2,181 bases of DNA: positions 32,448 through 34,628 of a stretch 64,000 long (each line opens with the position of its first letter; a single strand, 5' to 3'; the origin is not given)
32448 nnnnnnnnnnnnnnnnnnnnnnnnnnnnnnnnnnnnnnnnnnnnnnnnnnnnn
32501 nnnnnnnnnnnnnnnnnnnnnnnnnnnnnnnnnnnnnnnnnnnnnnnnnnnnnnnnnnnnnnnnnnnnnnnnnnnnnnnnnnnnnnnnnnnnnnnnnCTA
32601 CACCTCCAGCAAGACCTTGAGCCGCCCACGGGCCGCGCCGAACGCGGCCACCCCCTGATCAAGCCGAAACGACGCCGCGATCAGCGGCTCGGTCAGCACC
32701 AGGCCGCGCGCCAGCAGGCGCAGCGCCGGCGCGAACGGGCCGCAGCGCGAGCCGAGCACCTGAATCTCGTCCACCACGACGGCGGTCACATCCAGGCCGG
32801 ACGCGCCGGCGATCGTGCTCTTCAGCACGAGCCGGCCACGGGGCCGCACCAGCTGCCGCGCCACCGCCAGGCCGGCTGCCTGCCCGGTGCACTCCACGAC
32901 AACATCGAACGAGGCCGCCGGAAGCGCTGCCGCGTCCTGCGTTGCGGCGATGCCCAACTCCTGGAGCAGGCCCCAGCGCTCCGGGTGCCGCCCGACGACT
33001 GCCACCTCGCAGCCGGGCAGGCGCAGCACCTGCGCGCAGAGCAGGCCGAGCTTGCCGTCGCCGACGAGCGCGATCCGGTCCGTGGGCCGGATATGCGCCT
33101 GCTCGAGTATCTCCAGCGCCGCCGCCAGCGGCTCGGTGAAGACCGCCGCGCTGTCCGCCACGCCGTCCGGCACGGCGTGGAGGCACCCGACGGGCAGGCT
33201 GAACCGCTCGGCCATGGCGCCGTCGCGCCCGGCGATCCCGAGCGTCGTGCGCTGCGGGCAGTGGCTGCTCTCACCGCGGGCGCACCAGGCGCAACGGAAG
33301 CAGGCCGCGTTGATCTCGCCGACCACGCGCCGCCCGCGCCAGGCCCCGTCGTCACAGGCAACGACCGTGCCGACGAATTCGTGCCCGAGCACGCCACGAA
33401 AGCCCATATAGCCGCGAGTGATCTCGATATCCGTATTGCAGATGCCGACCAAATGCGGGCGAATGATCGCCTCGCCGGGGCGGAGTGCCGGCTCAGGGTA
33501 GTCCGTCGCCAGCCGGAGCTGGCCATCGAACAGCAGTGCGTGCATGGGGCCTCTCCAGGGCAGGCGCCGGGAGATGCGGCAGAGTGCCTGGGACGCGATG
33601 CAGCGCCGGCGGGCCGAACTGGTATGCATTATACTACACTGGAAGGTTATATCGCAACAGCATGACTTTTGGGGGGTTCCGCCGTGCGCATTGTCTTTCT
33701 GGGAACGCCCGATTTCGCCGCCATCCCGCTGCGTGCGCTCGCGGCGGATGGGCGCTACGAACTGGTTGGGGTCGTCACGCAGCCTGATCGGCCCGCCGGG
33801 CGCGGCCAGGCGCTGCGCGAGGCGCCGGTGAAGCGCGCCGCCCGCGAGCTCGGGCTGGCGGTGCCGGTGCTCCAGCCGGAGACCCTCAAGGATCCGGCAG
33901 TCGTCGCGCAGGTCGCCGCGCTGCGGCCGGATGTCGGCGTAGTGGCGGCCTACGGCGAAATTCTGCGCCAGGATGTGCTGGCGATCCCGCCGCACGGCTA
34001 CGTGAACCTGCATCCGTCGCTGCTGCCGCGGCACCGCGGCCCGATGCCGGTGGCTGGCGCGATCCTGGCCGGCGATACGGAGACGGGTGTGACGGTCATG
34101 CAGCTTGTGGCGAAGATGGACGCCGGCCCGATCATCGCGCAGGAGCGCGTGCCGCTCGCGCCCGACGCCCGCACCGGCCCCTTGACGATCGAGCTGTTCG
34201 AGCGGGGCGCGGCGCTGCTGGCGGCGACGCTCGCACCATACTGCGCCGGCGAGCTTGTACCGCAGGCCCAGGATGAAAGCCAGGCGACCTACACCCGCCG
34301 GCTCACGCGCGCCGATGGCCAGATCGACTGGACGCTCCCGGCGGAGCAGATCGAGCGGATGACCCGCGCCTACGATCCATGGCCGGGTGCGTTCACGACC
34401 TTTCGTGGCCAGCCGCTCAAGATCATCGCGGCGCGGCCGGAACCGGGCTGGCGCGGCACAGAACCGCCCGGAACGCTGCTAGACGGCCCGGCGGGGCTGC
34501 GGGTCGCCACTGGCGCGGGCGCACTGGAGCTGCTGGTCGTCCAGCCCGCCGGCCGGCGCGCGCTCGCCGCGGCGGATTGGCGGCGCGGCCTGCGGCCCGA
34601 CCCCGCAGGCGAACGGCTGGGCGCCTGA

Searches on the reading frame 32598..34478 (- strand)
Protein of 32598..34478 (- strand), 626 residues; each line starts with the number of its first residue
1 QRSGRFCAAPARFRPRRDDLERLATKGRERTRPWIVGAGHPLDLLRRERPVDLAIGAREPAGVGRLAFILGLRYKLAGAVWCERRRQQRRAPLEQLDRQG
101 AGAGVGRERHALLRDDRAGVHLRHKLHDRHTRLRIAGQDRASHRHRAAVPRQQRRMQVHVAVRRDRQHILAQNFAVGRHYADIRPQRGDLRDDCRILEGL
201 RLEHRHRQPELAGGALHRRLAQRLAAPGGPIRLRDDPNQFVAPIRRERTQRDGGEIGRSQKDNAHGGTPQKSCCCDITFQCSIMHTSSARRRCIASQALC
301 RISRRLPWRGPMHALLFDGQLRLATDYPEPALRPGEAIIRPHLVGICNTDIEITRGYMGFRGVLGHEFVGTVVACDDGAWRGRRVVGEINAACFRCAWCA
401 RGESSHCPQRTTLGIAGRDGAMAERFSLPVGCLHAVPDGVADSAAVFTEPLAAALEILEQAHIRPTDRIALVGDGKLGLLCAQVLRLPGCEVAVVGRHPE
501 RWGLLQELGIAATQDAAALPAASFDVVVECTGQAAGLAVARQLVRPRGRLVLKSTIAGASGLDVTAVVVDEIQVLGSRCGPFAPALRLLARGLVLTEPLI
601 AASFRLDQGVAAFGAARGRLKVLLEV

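Call 12: search_protein_families(library=pfam, proteins=[window:32598-34478:-], max_evalue=0.001)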
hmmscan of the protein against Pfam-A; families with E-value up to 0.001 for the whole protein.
window:32598-34478:- (626 aa): 3 families
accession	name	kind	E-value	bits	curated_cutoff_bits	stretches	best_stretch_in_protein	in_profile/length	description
PF08240.17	ADH_N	-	1.6e-18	67.3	23.5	1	334-438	2-104/104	Alcohol dehydrogenase GroES-like domain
PF00107.32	ADH_zinc_N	-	9.1e-12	45.5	31.8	1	477-588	2-126/129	Zinc-binding dehydrogenase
PF16912.11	Glu_dehyd_C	-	1.3e-06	28.5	34.9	1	458-624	24-209/211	Glucose dehydrogenase C-terminus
